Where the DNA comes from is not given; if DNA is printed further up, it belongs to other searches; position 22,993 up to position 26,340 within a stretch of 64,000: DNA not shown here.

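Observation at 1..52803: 53-kb sulfatase-dense PUL whose enzyme mix fits no single known substrate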

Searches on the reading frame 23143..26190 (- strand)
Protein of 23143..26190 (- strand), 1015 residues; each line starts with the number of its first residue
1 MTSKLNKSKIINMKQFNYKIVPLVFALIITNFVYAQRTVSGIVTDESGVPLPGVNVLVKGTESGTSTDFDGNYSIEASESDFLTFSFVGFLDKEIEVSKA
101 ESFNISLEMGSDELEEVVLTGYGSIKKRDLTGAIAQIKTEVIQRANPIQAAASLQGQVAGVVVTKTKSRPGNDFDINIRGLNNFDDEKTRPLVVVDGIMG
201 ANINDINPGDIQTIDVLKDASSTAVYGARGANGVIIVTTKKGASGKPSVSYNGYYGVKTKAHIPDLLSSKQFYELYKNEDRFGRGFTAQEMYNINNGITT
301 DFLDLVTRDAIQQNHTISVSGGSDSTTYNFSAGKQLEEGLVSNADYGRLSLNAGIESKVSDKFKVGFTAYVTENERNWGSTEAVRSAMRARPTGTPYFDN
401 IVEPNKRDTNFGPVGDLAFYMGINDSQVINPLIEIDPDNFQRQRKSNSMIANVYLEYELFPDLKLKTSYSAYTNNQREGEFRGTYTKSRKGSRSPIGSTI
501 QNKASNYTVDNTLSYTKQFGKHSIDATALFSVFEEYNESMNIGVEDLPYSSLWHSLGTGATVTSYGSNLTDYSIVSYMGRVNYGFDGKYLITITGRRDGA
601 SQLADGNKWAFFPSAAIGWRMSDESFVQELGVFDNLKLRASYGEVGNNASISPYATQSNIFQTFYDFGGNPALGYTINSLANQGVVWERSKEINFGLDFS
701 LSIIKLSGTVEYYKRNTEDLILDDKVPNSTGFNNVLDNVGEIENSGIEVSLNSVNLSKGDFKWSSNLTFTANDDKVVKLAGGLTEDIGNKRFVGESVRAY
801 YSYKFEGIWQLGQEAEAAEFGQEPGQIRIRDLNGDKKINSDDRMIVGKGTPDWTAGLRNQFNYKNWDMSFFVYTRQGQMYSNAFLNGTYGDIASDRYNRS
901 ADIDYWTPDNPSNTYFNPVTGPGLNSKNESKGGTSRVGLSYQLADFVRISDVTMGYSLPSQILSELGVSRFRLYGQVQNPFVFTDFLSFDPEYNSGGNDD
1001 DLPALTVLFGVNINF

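Call 4: search_protein_families(library=pfam, proteins=[window:23143-26190:-], max_evalue=0.00001)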
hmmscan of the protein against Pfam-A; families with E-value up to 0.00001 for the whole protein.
window:23143-26190:- (1015 aa): 3 families
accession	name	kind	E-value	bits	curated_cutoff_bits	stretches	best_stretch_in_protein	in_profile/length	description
PF13715.12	CarbopepD_reg_2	-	9e-17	61.3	32.2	1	39-118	1-87/88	CarboxypepD_reg-like domain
PF07715.20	Plug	-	2.1e-16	60.8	23.9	1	126-234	1-107/107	TonB-dependent Receptor Plug Domain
PF13620.12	CarboxypepD_reg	-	3.6e-11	43.7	32.3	1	38-102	1-74/82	Carboxypeptidase regulatory-like domain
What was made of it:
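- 21244..26190 (-): SusD1 (21244-23124) and SusC1 (23143-26190): glycan-binding lipoprotein and TonB-dependent transporter. Pfam (call 4).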
